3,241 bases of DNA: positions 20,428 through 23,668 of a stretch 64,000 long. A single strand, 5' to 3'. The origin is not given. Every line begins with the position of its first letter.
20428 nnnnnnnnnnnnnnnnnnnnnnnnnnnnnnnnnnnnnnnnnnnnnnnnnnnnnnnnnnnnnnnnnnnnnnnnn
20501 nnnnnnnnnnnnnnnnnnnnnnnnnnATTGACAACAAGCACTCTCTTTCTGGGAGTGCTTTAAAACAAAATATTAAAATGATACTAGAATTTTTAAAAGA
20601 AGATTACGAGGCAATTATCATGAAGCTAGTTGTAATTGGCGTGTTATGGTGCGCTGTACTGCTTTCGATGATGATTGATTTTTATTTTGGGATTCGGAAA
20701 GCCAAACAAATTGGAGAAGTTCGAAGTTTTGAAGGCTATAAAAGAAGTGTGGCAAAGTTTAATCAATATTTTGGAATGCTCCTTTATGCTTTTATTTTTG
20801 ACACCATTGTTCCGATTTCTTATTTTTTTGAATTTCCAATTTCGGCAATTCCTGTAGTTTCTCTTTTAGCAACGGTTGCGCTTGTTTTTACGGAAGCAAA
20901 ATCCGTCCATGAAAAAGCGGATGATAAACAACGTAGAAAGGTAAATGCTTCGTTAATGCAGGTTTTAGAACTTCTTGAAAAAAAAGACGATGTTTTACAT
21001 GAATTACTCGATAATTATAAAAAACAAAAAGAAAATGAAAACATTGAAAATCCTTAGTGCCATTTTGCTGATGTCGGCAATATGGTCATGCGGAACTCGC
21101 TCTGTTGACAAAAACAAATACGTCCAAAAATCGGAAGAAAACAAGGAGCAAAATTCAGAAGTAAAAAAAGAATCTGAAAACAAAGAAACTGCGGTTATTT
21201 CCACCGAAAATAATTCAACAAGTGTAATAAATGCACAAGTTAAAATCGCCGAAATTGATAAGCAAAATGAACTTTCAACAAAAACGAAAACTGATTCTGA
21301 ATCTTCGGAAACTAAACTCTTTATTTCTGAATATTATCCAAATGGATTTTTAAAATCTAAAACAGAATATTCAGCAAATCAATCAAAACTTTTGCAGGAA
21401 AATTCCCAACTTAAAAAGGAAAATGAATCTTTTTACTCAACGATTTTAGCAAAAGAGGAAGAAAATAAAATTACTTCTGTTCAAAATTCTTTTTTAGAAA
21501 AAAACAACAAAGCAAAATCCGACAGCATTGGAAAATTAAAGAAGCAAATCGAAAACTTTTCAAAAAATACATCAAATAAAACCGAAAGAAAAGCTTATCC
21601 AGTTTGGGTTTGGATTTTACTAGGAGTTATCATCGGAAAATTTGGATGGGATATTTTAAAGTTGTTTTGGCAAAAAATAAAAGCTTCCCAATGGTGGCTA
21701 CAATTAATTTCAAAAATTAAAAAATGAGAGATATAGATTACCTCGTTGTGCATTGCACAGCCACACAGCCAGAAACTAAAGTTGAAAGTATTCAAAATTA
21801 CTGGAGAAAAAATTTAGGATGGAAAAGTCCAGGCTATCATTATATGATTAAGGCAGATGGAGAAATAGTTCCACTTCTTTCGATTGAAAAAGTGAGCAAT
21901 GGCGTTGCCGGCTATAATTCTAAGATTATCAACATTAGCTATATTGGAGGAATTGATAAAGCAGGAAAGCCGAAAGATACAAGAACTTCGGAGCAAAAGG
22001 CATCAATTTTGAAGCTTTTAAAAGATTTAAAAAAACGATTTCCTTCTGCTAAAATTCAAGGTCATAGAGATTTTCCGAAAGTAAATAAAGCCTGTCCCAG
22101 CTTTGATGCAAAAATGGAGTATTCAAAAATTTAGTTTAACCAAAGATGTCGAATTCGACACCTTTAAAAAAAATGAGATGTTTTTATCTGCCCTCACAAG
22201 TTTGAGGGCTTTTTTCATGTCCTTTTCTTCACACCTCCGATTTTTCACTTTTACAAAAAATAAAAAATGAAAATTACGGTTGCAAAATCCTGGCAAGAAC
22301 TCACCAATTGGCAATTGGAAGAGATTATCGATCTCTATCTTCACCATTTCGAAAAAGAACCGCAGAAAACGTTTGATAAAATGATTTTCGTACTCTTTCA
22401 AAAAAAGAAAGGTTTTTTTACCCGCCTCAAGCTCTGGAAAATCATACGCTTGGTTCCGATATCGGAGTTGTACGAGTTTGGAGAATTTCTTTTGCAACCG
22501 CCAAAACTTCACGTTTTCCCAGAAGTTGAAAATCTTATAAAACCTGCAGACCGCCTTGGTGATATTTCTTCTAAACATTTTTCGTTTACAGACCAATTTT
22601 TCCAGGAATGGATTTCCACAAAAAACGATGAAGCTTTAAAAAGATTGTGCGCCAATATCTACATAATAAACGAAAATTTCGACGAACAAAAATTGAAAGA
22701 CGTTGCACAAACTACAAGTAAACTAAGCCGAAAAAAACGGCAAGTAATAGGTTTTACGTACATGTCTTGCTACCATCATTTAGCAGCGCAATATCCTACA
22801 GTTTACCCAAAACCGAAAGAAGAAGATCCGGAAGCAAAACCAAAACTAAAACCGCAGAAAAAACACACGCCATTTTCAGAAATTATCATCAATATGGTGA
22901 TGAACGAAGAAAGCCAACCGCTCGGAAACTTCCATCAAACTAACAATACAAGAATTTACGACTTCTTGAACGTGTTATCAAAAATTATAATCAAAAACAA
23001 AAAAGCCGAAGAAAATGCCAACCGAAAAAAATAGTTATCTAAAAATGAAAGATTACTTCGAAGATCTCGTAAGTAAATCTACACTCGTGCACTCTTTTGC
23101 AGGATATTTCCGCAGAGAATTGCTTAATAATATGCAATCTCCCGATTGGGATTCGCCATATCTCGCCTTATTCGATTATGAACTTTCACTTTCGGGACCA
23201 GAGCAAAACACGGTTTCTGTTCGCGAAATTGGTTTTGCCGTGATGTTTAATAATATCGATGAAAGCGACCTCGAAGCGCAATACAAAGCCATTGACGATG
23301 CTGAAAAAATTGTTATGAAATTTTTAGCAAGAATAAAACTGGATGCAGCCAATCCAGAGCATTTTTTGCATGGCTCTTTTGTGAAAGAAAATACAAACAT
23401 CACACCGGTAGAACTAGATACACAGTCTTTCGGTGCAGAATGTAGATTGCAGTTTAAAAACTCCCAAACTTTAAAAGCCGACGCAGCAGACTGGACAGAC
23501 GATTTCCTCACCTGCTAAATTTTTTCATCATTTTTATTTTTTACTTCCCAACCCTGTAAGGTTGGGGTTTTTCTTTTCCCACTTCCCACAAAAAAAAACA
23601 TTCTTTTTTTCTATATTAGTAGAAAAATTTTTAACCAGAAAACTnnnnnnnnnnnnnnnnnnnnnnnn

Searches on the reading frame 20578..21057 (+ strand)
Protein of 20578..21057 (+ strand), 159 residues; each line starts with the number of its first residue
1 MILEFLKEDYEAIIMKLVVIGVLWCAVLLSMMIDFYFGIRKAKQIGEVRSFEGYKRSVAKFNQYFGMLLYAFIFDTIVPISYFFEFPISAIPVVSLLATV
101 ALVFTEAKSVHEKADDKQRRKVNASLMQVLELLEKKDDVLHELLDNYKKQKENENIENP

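Call 6: search_protein_families(library=pfam, proteins=[window:20578-21057:+], max_evalue=0.01)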
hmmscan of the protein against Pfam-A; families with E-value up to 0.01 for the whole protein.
window:20578-21057:+ (159 aa): 2 families
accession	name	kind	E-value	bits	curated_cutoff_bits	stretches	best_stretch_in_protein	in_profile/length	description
PF05105.17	Phage_holin_4_1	-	2.4e-07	31.3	22.2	1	23-134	13-115/116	Bacteriophage holin family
PF10326.15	7TM_GPCR_Str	-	0.0073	16.1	22.4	1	13-98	191-270/307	Serpentine type 7TM GPCR chemoreceptor Str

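Call 7: search_protein_families(library=phrogs, proteins=[window:20578-21057:+], max_evalue=0.01)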
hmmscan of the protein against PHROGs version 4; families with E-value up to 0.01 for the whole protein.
window:20578-21057:+ (159 aa): 1 family
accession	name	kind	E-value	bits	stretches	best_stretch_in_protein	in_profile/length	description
phrog_20732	-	unknown function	2.1e-24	87.4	1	11-156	2-152/157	-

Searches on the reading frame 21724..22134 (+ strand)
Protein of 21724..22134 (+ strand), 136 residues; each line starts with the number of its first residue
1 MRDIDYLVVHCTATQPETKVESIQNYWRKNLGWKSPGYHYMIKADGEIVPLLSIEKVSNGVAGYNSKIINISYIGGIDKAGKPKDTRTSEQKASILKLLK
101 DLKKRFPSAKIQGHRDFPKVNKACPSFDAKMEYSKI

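Call 6: search_protein_families(library=pfam, proteins=[window:21724-22134:+], max_evalue=0.01)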
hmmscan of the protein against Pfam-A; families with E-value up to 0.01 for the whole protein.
window:21724-22134:+ (136 aa): 1 family
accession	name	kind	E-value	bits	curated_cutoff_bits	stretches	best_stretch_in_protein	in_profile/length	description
PF01510.30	Amidase_2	-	3.1e-17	63.5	26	1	2-126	3-130/131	N-acetylmuramoyl-L-alanine amidase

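Call 7: search_protein_families(library=phrogs, proteins=[window:21724-22134:+], max_evalue=0.01)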
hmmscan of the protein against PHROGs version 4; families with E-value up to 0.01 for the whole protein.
window:21724-22134:+ (136 aa): 8 families
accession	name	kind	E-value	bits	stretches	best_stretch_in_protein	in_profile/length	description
phrog_822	-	lysis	7.5e-48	164.1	1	1-133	21-153/215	amidase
phrog_21433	-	lysis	4.7e-21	76.6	1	3-117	6-126/174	endolysin; inhibits RNA polymerase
phrog_1493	-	lysis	8.8e-18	65.6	1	3-129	33-155/394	endolysin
phrog_1794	-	lysis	8.3e-08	33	1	3-125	55-179/336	amidase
phrog_35436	-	lysis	2.3e-05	24.8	1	6-126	22-135/266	amidase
phrog_9611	-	lysis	0.0001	23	1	2-126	21-149/246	endolysin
phrog_7698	-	lysis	0.00068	20.5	1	3-126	23-139/316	endolysin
phrog_833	-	lysis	0.0091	16.7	1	3-126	29-149/294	endolysin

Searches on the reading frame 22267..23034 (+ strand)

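Call 6: search_protein_families(library=pfam, proteins=[window:22267-23034:+], max_evalue=0.01)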
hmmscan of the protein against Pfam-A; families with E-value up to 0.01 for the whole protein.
window:22267-23034:+ (255 aa): 1 family
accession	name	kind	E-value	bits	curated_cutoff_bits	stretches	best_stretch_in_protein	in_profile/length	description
PF22621.2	CurL-like_PKS_C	-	0.0004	20.7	27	0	116-150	5-39/64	CurL-like, PKS C-terminal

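Call 7: search_protein_families(library=phrogs, proteins=[window:22267-23034:+], max_evalue=0.01)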
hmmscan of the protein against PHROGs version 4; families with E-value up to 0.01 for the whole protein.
window:22267-23034:+ (255 aa): 0 families

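Call 8: search_protein_families(library=padloc, proteins=[window:22267-23034:+], max_evalue=0.1)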
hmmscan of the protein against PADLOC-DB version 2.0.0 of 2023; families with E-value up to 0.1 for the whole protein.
window:22267-23034:+ (255 aa): 0 families

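Call 9: search_protein_families(library=ncbifam, proteins=[window:22267-23034:+], max_evalue=0.1)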
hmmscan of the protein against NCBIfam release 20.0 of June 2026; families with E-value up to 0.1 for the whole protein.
window:22267-23034:+ (255 aa): 0 families

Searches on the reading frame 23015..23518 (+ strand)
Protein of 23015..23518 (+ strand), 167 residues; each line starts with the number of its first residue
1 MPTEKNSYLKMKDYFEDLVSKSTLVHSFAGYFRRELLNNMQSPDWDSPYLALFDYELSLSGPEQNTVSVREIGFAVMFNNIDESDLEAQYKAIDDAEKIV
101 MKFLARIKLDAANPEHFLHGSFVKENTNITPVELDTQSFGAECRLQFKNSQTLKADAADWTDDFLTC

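Call 6: search_protein_families(library=pfam, proteins=[window:23015-23518:+], max_evalue=0.01)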
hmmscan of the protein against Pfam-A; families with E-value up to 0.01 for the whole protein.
window:23015-23518:+ (167 aa): 0 families

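Call 7: search_protein_families(library=phrogs, proteins=[window:23015-23518:+], max_evalue=0.01)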
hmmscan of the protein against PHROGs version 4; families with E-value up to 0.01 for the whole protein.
window:23015-23518:+ (167 aa): 0 families

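Call 8: search_protein_families(library=padloc, proteins=[window:23015-23518:+], max_evalue=0.1)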
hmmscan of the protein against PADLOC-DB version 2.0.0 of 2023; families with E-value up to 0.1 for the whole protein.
window:23015-23518:+ (167 aa): 0 families

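Call 9: search_protein_families(library=ncbifam, proteins=[window:23015-23518:+], max_evalue=0.1)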
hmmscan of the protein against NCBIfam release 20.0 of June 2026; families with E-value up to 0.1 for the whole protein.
window:23015-23518:+ (167 aa): 1 family
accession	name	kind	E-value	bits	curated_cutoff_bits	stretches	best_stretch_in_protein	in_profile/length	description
NF041456.1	surv_prot_CiaI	equivalog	0.022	14.6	290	1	64-122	42-102/186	intracellular survival protein CiaI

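Call 29: find_related_loci(query=window:23015-23518:+, collection=viral_contigs, flank=6000)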
Query window:23015-23518:+ (167 aa) in viral_contigs; peptide patterns used: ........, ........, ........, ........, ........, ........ (x = any residue, [..] = any of these).
12 stretches matched a pattern; 2 encode a relative of the query (tblastn E <= 1e-3); 2 distinct loci.
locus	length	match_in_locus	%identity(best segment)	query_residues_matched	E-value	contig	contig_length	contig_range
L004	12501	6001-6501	66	1-167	1e-75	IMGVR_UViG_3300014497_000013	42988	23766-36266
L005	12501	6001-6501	63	1-167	1e-71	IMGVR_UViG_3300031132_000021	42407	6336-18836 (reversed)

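Call 39: find_related_loci(query=A1, collection=viral_contigs, flank=6000)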
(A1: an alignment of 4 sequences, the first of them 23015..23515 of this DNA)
Query A1 (167 aa) in viral_contigs; peptide patterns used: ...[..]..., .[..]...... (x = any residue, [..] = any of these).
258 stretches matched a pattern; 3 encode a relative of the query (tblastn E <= 1e-3); 3 distinct loci.
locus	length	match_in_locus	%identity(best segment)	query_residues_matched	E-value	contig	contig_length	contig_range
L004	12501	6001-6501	66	1-167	2e-75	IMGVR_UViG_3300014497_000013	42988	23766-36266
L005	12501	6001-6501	63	1-167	1e-71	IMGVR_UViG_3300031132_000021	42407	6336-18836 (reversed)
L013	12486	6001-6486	56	1-162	9e-62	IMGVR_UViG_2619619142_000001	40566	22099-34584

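Call 40: find_related_loci(query=A1, collection=genome_contigs, flank=7000)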
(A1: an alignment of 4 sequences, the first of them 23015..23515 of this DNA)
Query A1 (167 aa) in genome_contigs; peptide patterns used: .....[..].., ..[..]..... (x = any residue, [..] = any of these).
171 stretches matched a pattern; 3 encode a relative of the query (tblastn E <= 1e-3); 3 distinct loci.
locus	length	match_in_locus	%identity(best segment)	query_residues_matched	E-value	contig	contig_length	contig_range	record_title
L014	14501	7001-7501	66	1-167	8e-77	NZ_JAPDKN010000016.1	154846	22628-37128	Chryseobacterium sp. YIM B08800 contig16, whole genome shotgun sequence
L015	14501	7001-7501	70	1-167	2e-76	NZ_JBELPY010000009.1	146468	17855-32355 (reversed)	Chryseobacterium sp. ST-37 NODE_9_length_146468_cov_413.397039, whole genome shotgun sequence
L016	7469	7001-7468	62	1-157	4e-65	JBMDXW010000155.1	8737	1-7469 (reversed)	MAG: Chryseobacterium sp. isolate FCentRs1_25 FCentRs1_contig155, whole genome shotgun sequence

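Call 112: search_protein_families(library=pfam, proteins=[L004:6611-7243:+, L004:7477-8028:+, L015:8976-9689:+, L013:6620-6979:+, L014:8838-9269:+], max_evalue=0.01)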
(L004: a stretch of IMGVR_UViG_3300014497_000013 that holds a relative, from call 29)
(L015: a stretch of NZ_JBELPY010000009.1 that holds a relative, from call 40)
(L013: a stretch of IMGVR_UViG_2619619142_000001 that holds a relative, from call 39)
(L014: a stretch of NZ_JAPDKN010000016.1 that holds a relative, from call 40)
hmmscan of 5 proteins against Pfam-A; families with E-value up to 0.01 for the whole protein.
L004:6611-7243:+ (210 aa): 2 families
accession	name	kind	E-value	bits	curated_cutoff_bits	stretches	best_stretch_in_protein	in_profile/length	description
PF15956.11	DUF4760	-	1.7e-19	70.8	25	1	58-204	9-141/141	Domain of unknown function (DUF4760)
PF22241.2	PSMD12-CSN4_N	-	0.0039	17.3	27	1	64-145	6-88/218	PSMD12/CSN4, N-terminal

L004:7477-8028:+ (183 aa): 1 family
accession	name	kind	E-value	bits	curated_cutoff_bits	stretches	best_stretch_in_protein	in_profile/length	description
PF14730.11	DUF4468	-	3e-12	47.2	22.6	1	26-116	1-90/92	Domain of unknown function (DUF4468) with TBP-like fold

L015:8976-9689:+ (237 aa): 0 families

L013:6620-6979:+ (119 aa): 0 families

L014:8838-9269:+ (143 aa): 0 families

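Call 113: search_protein_families(library=padloc, proteins=[L004:6611-7243:+, L004:7477-8028:+, L015:8976-9689:+, L013:6620-6979:+, L014:8838-9269:+], max_evalue=0.01)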
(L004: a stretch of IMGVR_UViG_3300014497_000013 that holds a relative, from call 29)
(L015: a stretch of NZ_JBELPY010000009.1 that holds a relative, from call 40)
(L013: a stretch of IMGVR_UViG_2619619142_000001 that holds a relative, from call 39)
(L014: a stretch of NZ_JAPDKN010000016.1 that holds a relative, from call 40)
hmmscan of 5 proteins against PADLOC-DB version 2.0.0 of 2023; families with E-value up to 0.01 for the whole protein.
L004:6611-7243:+ (210 aa): 0 families

L004:7477-8028:+ (183 aa): 0 families

L015:8976-9689:+ (237 aa): 0 families

L013:6620-6979:+ (119 aa): 0 families

L014:8838-9269:+ (143 aa): 0 families
